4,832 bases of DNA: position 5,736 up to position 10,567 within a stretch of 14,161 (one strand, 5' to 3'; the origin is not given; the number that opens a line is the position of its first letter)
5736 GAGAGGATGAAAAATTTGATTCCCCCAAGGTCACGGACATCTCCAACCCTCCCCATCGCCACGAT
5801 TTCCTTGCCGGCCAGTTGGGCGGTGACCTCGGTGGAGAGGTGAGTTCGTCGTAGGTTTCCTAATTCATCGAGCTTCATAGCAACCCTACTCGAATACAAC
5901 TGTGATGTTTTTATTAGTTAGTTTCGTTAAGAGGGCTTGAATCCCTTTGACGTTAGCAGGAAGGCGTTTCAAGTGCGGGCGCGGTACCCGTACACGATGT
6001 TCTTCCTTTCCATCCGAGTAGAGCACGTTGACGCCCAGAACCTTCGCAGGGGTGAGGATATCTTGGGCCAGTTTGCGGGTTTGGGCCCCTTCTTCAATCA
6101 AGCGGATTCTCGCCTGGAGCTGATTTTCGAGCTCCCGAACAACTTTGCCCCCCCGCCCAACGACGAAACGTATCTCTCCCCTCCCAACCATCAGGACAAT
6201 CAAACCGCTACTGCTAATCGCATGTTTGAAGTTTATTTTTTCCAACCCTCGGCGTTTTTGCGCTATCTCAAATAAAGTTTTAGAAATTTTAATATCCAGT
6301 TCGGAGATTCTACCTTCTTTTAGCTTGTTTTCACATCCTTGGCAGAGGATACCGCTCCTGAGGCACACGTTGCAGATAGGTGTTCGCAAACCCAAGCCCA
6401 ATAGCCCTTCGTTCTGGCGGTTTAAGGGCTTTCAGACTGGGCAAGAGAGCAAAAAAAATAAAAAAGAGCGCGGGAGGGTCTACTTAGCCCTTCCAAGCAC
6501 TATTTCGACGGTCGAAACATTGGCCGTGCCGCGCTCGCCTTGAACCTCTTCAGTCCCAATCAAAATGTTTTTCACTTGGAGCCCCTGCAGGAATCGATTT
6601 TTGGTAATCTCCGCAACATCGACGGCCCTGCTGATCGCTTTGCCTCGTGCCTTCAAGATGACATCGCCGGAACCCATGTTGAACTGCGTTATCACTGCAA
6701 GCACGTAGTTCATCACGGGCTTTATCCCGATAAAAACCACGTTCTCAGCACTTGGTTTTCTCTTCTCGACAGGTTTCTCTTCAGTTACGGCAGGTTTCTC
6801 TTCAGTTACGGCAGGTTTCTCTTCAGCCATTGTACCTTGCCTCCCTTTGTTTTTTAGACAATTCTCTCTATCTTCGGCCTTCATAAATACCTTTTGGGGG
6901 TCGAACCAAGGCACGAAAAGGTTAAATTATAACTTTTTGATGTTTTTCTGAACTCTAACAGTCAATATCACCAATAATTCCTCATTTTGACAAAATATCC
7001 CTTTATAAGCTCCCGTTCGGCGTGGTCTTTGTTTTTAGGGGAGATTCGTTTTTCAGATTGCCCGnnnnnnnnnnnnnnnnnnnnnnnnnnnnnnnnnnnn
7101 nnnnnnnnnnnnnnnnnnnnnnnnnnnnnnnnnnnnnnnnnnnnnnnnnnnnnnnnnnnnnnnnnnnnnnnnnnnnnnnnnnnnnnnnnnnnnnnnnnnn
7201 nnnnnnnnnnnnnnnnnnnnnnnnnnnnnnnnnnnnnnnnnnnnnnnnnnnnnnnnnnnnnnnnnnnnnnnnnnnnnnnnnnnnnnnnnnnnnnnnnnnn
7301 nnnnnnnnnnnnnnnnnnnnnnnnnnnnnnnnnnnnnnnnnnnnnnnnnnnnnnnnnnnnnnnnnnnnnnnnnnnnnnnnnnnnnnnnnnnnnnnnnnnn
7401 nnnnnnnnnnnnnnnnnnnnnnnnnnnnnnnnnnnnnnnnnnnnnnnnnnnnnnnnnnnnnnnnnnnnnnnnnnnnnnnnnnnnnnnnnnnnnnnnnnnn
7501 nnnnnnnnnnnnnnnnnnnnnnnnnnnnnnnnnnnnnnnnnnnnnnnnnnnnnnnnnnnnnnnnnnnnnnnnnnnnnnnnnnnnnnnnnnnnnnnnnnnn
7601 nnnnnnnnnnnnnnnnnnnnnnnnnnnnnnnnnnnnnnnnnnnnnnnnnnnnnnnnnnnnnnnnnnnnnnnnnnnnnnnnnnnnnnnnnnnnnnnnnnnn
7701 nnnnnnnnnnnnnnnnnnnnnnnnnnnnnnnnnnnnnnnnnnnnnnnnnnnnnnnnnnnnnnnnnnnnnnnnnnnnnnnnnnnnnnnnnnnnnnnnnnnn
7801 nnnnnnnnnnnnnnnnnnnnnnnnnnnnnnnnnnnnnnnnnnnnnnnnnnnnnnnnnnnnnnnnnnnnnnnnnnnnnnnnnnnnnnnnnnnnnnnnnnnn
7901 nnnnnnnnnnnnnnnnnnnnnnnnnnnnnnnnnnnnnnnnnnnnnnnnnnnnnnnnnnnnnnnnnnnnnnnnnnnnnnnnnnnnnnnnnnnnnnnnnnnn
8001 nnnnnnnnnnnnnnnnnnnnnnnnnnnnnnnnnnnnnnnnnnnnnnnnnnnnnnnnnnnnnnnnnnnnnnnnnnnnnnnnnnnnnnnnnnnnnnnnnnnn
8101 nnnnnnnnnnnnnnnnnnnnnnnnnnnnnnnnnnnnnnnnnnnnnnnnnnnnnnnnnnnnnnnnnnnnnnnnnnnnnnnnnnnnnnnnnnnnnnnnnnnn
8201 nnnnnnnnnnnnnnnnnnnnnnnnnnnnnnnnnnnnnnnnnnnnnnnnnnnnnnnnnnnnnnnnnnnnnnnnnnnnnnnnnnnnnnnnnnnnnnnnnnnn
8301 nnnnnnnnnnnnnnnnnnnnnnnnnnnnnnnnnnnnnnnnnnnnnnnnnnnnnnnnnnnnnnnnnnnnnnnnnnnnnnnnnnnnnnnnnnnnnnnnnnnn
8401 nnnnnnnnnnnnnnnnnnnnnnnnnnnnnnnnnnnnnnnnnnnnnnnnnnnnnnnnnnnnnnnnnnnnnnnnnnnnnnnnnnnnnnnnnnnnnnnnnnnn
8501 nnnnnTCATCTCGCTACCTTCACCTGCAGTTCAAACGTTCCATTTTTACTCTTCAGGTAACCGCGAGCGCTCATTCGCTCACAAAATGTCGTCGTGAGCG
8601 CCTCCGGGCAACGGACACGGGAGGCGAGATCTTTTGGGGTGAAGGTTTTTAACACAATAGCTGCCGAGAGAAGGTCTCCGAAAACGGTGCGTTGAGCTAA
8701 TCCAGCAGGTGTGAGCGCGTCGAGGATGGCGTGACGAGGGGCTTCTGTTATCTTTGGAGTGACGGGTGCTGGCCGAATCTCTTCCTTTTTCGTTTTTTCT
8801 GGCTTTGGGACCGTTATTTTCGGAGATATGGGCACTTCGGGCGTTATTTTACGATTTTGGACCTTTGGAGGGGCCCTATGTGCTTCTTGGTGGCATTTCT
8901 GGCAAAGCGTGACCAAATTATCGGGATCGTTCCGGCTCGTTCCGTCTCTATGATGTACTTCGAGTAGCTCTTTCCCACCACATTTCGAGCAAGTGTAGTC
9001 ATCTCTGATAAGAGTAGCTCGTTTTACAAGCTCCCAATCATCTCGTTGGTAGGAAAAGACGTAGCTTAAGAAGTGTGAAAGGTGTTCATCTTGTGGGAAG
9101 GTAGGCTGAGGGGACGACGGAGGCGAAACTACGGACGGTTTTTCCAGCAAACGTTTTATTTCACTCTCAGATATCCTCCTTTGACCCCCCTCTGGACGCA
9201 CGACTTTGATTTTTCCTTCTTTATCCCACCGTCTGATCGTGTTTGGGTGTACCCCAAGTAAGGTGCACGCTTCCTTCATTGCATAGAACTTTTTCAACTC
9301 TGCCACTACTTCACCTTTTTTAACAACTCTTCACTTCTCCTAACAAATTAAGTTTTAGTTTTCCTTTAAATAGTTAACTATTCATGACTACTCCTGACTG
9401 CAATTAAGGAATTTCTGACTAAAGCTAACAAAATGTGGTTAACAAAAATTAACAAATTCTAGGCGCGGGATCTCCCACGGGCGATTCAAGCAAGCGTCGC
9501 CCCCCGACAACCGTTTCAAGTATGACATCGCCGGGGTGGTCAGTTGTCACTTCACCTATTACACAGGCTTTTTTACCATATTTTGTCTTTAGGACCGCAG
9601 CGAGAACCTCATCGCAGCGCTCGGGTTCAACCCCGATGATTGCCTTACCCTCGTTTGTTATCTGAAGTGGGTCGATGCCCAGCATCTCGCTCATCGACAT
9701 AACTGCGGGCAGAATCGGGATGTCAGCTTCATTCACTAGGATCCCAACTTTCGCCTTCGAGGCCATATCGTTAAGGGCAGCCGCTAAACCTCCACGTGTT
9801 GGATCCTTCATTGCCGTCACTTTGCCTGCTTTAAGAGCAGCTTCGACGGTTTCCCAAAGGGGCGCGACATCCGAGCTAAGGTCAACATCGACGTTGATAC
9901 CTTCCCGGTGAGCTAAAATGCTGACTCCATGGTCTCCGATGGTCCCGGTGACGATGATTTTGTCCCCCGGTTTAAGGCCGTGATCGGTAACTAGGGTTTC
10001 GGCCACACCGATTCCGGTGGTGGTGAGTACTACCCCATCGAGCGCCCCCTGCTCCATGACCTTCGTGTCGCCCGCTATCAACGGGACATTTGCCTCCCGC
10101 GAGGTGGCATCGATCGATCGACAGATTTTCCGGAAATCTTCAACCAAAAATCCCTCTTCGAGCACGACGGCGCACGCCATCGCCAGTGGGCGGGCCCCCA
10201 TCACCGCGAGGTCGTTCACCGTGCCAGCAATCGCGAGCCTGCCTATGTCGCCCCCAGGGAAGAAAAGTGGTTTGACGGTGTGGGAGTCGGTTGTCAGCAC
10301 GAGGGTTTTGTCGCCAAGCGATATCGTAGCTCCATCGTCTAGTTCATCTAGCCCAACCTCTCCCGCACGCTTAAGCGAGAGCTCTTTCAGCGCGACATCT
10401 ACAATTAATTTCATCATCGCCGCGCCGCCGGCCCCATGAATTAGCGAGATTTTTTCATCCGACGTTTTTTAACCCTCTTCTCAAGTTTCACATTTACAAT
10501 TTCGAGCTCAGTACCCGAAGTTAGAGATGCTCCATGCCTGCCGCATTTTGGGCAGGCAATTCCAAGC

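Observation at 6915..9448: Three-gene HTH-HNH nuclease / AAA+ ATPase / sigma-r4-like HTH cassette between alba and the hyp cluster: candidate undescribed defence or mobile-element module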

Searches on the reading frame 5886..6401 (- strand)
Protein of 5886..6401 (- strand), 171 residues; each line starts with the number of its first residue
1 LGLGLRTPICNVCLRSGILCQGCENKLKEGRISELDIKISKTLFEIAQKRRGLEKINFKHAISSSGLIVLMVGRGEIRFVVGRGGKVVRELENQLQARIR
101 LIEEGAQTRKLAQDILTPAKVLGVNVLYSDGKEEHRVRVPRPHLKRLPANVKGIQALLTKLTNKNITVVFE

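Call 5: search_protein_families(library=pfam, proteins=[window:5886-6401:-], max_evalue=0.1)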
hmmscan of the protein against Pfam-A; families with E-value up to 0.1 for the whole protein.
window:5886-6401:- (171 aa): 4 families
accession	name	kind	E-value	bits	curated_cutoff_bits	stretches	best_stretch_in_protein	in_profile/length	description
PF13184.12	KH_5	-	1.9e-08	34.8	27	1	68-126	5-69/69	NusA-like KH domain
PF00013.35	KH_1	-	4.7e-05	23.5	21.5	1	72-105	6-39/66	KH domain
PF01251.23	Ribosomal_S7e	-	0.0014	18.8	33.5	1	110-169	121-181/182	Ribosomal protein S7e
PF07650.23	KH_2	-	0.028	14.7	22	1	74-104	33-63/78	KH domain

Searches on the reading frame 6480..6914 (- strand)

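Call 5: search_protein_families(library=pfam, proteins=[window:6480-6914:-], max_evalue=0.1)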
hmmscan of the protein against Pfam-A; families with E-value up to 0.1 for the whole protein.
window:6480-6914:- (144 aa): 3 families
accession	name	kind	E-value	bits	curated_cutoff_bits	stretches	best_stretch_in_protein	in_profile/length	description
PF01918.27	Alba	-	5.9e-20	71.2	25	1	58-120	1-65/66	Alba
PF23994.1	DUF7312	-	0.017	15.8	27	1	36-62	16-42/56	Domain of unknown function (DUF7312)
PF12328.13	Rpp20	-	0.059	13.7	24.6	0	81-104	45-68/118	Rpp20 subunit of nuclear RNase MRP and P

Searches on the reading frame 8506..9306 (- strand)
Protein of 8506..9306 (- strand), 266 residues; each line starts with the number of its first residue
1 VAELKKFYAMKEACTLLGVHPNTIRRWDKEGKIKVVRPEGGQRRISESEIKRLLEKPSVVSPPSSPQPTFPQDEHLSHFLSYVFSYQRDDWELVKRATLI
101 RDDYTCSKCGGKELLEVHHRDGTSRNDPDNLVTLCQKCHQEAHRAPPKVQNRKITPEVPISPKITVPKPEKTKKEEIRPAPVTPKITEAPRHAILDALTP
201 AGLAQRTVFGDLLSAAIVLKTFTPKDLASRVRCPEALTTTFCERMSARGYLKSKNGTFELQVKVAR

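Call 5: search_protein_families(library=pfam, proteins=[window:8506-9306:-], max_evalue=0.1)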
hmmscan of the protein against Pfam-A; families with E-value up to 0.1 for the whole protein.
window:8506-9306:- (266 aa): 10 families
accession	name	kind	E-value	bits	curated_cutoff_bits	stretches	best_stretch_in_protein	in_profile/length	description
PF12728.13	HTH_17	-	6.6e-12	45.9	27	1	11-56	5-49/51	Helix-turn-helix domain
PF00376.29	MerR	-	2.2e-11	43.8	28.2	1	10-44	2-37/38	MerR family regulatory protein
PF13411.12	MerR_1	-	3.4e-08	33.9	21.6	1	8-53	1-46/69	MerR HTH family regulatory protein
PF01844.29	HNH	-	8.7e-07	29.4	21.4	1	106-144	1-46/47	HNH endonuclease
PF19817.4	DUF6300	-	0.0063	17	27.8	1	104-145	10-56/110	Family of unknown function (DUF6300)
PF14279.12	HNH_5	-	0.016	15.6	27.5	1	125-145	26-47/56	HNH endonuclease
PF01527.26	HTH_Tnp_1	-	0.019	15.6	24.1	1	8-32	24-48/75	Transposase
PF13384.12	HTH_23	-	0.019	15.2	24.6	1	11-27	21-37/50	Homeodomain-like domain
PF13542.12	HTH_Tnp_ISL3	-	0.033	14.1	27.4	1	9-29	28-48/51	Helix-turn-helix domain of transposase family ISL3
PF14522.11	Cytochrome_C7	-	0.062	13.6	24.8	0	102-145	12-54/67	Cytochrome c7 and related cytochrome c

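Call 6: search_protein_families(library=padloc, proteins=[window:8506-9306:-], max_evalue=1)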
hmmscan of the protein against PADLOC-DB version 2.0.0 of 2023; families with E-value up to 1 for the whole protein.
window:8506-9306:- (266 aa): 8 families
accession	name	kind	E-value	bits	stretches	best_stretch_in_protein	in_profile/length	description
PDLC04133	mad1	-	3.2e-12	44.6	1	7-54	5-51/60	mads_1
PDLC00642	ZorE2|ZorE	-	1.1e-10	39.4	1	84-141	195-257/283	HNH endonuclease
PDLC00645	ZorE2|ZorE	-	1.9e-09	35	1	88-141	194-253/375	HNH endonuclease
PDLC00643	ZorE2|ZorE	-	9.2e-08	29.7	1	88-141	200-260/282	HNH endonuclease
PDLC00644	ZorE2|ZorE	-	3.2e-07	28.3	1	83-142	172-238/267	HNH endonuclease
PDLC00740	Effector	-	0.0068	13.2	1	124-145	79-100/391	Endonuclease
PDLC00742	Effector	-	0.062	10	1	124-148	182-206/527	Endonuclease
PDLC03514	REase_II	-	0.064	10.5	1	80-145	274-345/386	Type II restriction enzyme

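Call 7: search_protein_families(library=phrogs, proteins=[window:8506-9306:-], max_evalue=0.1)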
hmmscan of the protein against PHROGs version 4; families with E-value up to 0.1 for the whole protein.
window:8506-9306:- (266 aa): 52 families (the best 25 are shown)
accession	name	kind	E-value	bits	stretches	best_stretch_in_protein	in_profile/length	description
phrog_1271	-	DNA, RNA and nucleotide metabolism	7.7e-13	49.5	1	89-152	252-325/361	HNH endonuclease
phrog_119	-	DNA, RNA and nucleotide metabolism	1.2e-12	48.4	1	85-153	185-265/443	HNH endonuclease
phrog_589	-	DNA, RNA and nucleotide metabolism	2.1e-12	48.1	1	86-160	74-157/179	HNH endonuclease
phrog_8048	-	DNA, RNA and nucleotide metabolism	2.9e-12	47.4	1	90-178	163-251/273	HNH endonuclease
phrog_144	-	DNA, RNA and nucleotide metabolism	4e-11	43.9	1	86-147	67-137/175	HNH endonuclease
phrog_4581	-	head and packaging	2.6e-10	41.2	1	82-147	44-113/395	terminase small subunit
phrog_8446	-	DNA, RNA and nucleotide metabolism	5e-10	40.4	1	89-152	126-205/211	HNH endonuclease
phrog_66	-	integration and excision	6.2e-10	40.3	1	2-67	88-153/412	excisionase and transcriptional regulator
phrog_740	-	DNA, RNA and nucleotide metabolism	5.8e-08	33.1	1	94-148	29-90/332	HNH endonuclease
phrog_11671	-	unknown function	2.7e-07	31.8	1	5-53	5-54/146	-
phrog_7785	-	DNA, RNA and nucleotide metabolism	5.2e-07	30.8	1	95-146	62-115/147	HNH endonuclease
phrog_6620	-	integration and excision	3.4e-06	27.8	1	8-56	2-51/201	transposase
phrog_333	-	DNA, RNA and nucleotide metabolism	3.5e-06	28.2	1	89-142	19-78/138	HNH endonuclease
phrog_16726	-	DNA, RNA and nucleotide metabolism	3.9e-06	27.8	1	90-141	80-139/308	HNH endonuclease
phrog_1571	-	DNA, RNA and nucleotide metabolism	4.8e-06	27.5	1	114-155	64-105/128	HNH endonuclease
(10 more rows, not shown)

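Call 8: search_protein_families(library=ncbifam, proteins=[window:8506-9306:-], max_evalue=0.1)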
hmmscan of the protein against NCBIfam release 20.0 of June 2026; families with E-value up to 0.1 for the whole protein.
window:8506-9306:- (266 aa): 11 families
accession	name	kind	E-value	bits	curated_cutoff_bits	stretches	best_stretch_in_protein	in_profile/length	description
TIGR01764.1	excise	domain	2.9e-11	43.5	28.8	1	9-56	3-49/49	excisionase family DNA-binding protein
NF040563.1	guided_IscB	equivalog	8.6e-11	41.5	175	1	89-150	179-243/314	RNA-guided endonuclease IscB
NF033787.1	HTH_BldC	subfamily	1.8e-10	40.5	77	1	11-54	6-49/49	BldC family transcriptional regulator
NF033518.0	transpos_IS607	equivalog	5.1e-09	35.9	110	1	11-57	1-47/187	IS607 family transposase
NF047375.1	HeatShock_HspR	equivalog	4.5e-08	33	105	1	6-54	2-50/92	heat shock protein transcriptional repressor HspR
NF041791.1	anti-phage_ZorE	equivalog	9.8e-06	24.6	600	1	88-141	190-249/358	type II Zorya anti-phage system protein ZorE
NF047377.1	heat_HspR_dupli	exception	0.001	18.6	300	1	8-55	6-53/214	heat shock protein transcriptional repressor HspR, fused homodimer type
NF038221.1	IcmJ_DotN_IVB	equivalog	0.0035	16.9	100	1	93-140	32-82/205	type IVB secretion system protein IcmJDotN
NF047912.1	ECs_2282_CxxC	subfamily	0.021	14.7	37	1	104-153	3-48/60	ECs_2282 family putative zinc-binding protein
NF011617.0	PRK15043.1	equivalog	0.05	12.9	417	1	7-55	3-52/243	HTH-type transcriptional regulator MlrA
NF050017.1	TransRegFevR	equivalog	0.059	13.7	180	0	8-36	33-61/109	transcriptional regulator FevR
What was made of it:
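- On BldC/Xis-type MerR-like wHTH: The NCBIfam BldC subfamily cutoff is not reached, at 40.5 against 77 (call 8), so this is a fold-level relative and not a BldC family member.
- Closest known: BldC, Xis and RacA-type small MerR-like winged-HTH proteins. Different: The NCBIfam BldC score of 40.5 is below the cutoff of 77 (call 8).
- Closest known: Septu. Same: The HNH resembles the ZorE and IscB HNH at domain level, and the HTH resembles mad1 (calls 6, 8).
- P1 combines an excisionase/IS607-type HTH with a nuclease and hits the small-terminase PHROGs 4581 and 57 (calls 7, 8).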

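Call 21: find_homologous_proteins(query=window:8506-9306:-)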
Query window:8506-9306:- (266 aa): 69 proteins with E <= 0.001 among 736 candidates.
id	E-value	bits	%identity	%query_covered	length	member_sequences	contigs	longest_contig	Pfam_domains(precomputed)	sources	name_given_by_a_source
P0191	2.9e-172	589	98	100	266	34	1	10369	PF12728.14,PF00376.30,PF13411.13,PF01844.30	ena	-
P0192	4.2e-154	530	88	100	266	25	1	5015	PF12728.14,PF00376.30,PF13411.13,PF01844.30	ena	-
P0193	1.5e-148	512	85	100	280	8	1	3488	PF12728.14,PF00376.30,PF13411.13,PF01844.30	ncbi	-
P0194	9.5e-144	496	82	100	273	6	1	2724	PF12728.14,PF00376.30,PF13411.13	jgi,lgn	-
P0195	1.3e-137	476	81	100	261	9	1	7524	PF12728.14,PF00376.30,PF13411.13,PF01844.30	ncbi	-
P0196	4.5e-125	435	79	97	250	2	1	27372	PF12728.14,PF00376.30,PF13411.13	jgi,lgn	jgi:excisionase family DNA binding protein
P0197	1.1e-104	368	65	100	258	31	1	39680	PF12728.14,PF00376.30,PF13411.13,PF01844.30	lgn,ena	-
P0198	4.6e-103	362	64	100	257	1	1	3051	PF12728.14,PF00376.30,PF13411.13,PF01844.30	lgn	-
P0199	5.8e-103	362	64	100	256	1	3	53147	PF12728.14,PF00376.30,PF13411.13,PF01844.30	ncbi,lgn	-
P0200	9.9e-103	361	62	98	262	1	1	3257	PF12728.14,PF00376.30,PF13411.13,PF01844.30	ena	-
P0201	2.1e-102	360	62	100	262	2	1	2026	PF12728.14,PF00376.30,PF13411.13,PF01844.30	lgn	-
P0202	2.9e-102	360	64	100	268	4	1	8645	PF12728.14,PF00376.30,PF13411.13,PF01844.30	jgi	-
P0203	4.9e-102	359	64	98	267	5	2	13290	PF12728.14,PF00376.30,PF13411.13,PF01844.30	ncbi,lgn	-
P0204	2.1e-101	357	64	100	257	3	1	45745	PF12728.14,PF00376.30,PF13411.13,PF01844.30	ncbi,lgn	-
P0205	1.1e-100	355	62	98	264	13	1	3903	PF12728.14,PF00376.30,PF13411.13,PF01844.30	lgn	-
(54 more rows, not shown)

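Call 44: predict_structure(alignment_id=A4)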
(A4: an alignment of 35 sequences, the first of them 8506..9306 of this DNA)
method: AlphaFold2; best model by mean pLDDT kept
length: 266 residues; sequences in the alignment: 35
mean_pLDDT: 85.5   pTM: 0.36
mean pLDDT of the five models: 85.5, 85.0, 84.0, 83.3, 83.0
residues with pLDDT >= 90: 191; 70-90: 22; 50-70: 21; < 50: 32
segments of 3 or more residues with pLDDT < 50: 59-66, 160-168, 170-183
pLDDT, mean of each block of 10 residues (from residue 1): 83 97 97 92 94 71 50 91 96 97 98 97 93 97 84 56 45 43 69 95 96 97 97 97 96 95 89
secondary structure, 60 per line:
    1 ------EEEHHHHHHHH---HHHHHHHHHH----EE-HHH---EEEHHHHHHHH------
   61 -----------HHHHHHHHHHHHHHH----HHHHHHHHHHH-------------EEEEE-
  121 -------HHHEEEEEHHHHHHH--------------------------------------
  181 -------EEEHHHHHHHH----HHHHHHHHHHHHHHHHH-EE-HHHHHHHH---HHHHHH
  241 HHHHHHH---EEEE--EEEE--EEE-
elements in order: E7-9 H10-17 H21-30 E44-46 H47-54 H72-86 H91-101 E115-119 E131-135 H136-142 E188-190 H191-198 H203-219 H224-231 H235-247 E251-254 E257-260 E263-265

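Call 48: fold_search(model_id=the predicted structure, library=pdb)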
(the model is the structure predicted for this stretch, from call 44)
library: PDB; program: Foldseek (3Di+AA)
matches with E <= 10: 1659; with E <= 0.001: 0
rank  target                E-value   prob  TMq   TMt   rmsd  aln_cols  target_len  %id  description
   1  6ama_P                1.7e-03  1.00  0.19  0.78   1.7        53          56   36  Structure of S. coelicolor/S. venezuelae BldC-smeA-ssfA complex to 3.09 Angstrom (released 2018-03-28)
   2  6ama_Y                1.9e-03  1.00  0.19  0.76   1.8        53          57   36  Structure of S. coelicolor/S. venezuelae BldC-smeA-ssfA complex to 3.09 Angstrom (released 2018-03-28)
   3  6amk_A                2.4e-03  1.00  0.18  0.79   1.7        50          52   36  Structure of Streptomyces venezuelae BldC-whiI opt complex (released 2018-03-28)
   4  6ama_B                2.5e-03  1.00  0.18  0.77   1.7        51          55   37  Structure of S. coelicolor/S. venezuelae BldC-smeA-ssfA complex to 3.09 Angstrom (released 2018-03-28)
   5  6ama_H                4.1e-03  1.00  0.18  0.78   1.6        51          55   37  Structure of S. coelicolor/S. venezuelae BldC-smeA-ssfA complex to 3.09 Angstrom (released 2018-03-28)
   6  3hif_A                5.7e-03  1.00  0.22  0.29   4.6        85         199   12  The crystal structure of apo wild type CAP at 3.6 A resolution. (released 2009-09-08)
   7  6ama_A                1.0e-02  1.00  0.18  0.79   1.6        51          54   37  Structure of S. coelicolor/S. venezuelae BldC-smeA-ssfA complex to 3.09 Angstrom (released 2018-03-28)
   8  6amk_B                1.5e-02  1.00  0.18  0.83   1.6        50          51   36  Structure of Streptomyces venezuelae BldC-whiI opt complex (released 2018-03-28)
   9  3fwe_A                1.5e-02  1.00  0.23  0.30   4.8        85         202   12  Crystal Structure of the Apo D138L CAP mutant (released 2009-09-08)
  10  5d90_C                1.8e-02  1.00  0.17  0.33  15.6       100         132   22  Crystal structure of HiNmlR, a MerR family regulator lacking the sensor domain, bound to promoter DNA (released 2016-06-29)
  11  7clf_A                1.9e-02  1.00  0.18  0.15   4.3        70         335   24  PigF with SAH (released 2021-07-28)
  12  7kym_B                2.8e-02  1.00  0.20  0.35   6.0        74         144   20  Crystal structure of the MarR family transcriptional regulator from Bradyrhizobium japonicum (released 2021-12-15)
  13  5c8e_G                2.8e-02  0.98  0.18  0.17  15.7       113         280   20  Crystal structure of Thermus thermophilus CarH bound to adenosylcobalamin and a 26-bp DNA segment (released 2015-09-30)
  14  4n9i_A                2.9e-02  1.00  0.24  0.31   4.4        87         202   11  Crystal Structure of Transcription regulation protein CRP complexed with cGMP (released 2014-07-09)
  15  7clu_A                2.9e-02  1.00  0.18  0.15   4.3        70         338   24  PigF with SAH (released 2021-07-28)
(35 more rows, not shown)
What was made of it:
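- On BldC/Xis-type MerR-like wHTH: Foldseek match to BldC with TM 0.78 (call 48).
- Closest known: BldC, Xis and RacA-type small MerR-like winged-HTH proteins. Same: The N-terminal domain of P1 superposes on BldC (TM 0.78, rmsd 1.7 Å, 36% identity) and on Pukovnik Xis and RacA (call 48).
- Checked: The AlphaFold model has a BldC/Xis-like N-terminal wHTH and a C-terminal winged helix (calls 44, 48).
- BldC/Xis fold: call 48.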

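Call 60: find_related_loci(query=A4, collection=viral_contigs, flank=6000)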
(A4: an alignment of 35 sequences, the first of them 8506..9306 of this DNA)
Query A4 (266 aa) in viral_contigs; peptide patterns used: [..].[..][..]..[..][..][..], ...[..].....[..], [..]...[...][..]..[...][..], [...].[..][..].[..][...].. (x = any residue, [..] = any of these).
195 stretches matched a pattern; 3 encode a relative of the query (tblastn E <= 1e-3); 3 distinct loci.
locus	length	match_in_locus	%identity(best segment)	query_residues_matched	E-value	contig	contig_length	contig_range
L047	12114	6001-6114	53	6-43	7e-10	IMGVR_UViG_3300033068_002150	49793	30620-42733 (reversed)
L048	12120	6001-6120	53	10-49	2e-8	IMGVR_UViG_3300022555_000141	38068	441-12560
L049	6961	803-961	40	13-64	9e-7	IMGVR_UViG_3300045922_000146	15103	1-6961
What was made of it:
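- On Virus terminase or packaging module: P1 matches only through its generic HTH (call 60).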

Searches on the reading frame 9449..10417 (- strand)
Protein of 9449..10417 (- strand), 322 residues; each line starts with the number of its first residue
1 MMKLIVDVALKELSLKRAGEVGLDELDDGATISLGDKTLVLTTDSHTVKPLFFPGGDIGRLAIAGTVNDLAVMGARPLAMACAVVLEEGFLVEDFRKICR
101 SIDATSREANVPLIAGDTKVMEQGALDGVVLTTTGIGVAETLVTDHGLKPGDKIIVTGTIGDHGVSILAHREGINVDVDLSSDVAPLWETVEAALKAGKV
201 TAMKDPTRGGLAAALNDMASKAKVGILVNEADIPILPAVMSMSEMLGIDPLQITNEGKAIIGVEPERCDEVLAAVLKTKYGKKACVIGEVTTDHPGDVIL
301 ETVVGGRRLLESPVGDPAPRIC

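Call 5: search_protein_families(library=pfam, proteins=[window:9449-10417:-], max_evalue=0.1)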
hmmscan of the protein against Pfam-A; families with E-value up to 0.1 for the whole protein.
window:9449-10417:- (322 aa): 2 families
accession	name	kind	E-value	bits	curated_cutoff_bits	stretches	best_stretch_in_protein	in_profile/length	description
PF02769.27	AIRS_C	-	2.9e-28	99.4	23.1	1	149-299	1-154/156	AIR synthase related protein, C-terminal domain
PF00586.29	AIRS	-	2e-24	86.6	24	1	27-138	2-111/112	AIR synthase related protein, N-terminal domain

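Call 83: find_related_loci(query=A5, collection=metagenome_contigs, flank=6000)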
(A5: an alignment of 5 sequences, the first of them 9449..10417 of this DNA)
Query A5 (322 aa) in metagenome_contigs; peptide patterns used: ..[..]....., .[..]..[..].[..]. (x = any residue, [..] = any of these).
600 stretches matched a pattern (row limit reached: there are more); 574 encode a relative of the query (tblastn E <= 1e-3); the best 80 are kept; 80 distinct loci.
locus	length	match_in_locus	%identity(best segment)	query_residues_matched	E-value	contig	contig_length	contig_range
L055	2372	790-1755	73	1-322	3e-170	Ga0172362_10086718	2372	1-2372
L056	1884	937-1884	75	1-316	2e-168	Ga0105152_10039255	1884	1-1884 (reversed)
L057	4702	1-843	75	42-322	2e-144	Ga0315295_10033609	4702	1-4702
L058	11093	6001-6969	55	1-322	1e-117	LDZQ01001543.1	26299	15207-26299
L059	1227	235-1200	57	1-322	2e-128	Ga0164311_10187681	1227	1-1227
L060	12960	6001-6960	55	1-322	2e-117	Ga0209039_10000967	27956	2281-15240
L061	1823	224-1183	55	1-322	2e-124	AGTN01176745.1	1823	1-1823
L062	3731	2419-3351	57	10-322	5e-117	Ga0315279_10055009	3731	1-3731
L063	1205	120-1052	55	10-322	3e-125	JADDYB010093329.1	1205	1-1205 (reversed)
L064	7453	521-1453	54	10-322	1e-114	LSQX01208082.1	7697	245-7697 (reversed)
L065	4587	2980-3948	54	1-322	2e-113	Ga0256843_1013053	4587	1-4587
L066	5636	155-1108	56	2-322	1e-112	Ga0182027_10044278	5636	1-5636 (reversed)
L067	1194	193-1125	55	10-322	2e-121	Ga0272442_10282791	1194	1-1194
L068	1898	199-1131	54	10-322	3e-118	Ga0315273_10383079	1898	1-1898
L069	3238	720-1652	54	10-322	9e-114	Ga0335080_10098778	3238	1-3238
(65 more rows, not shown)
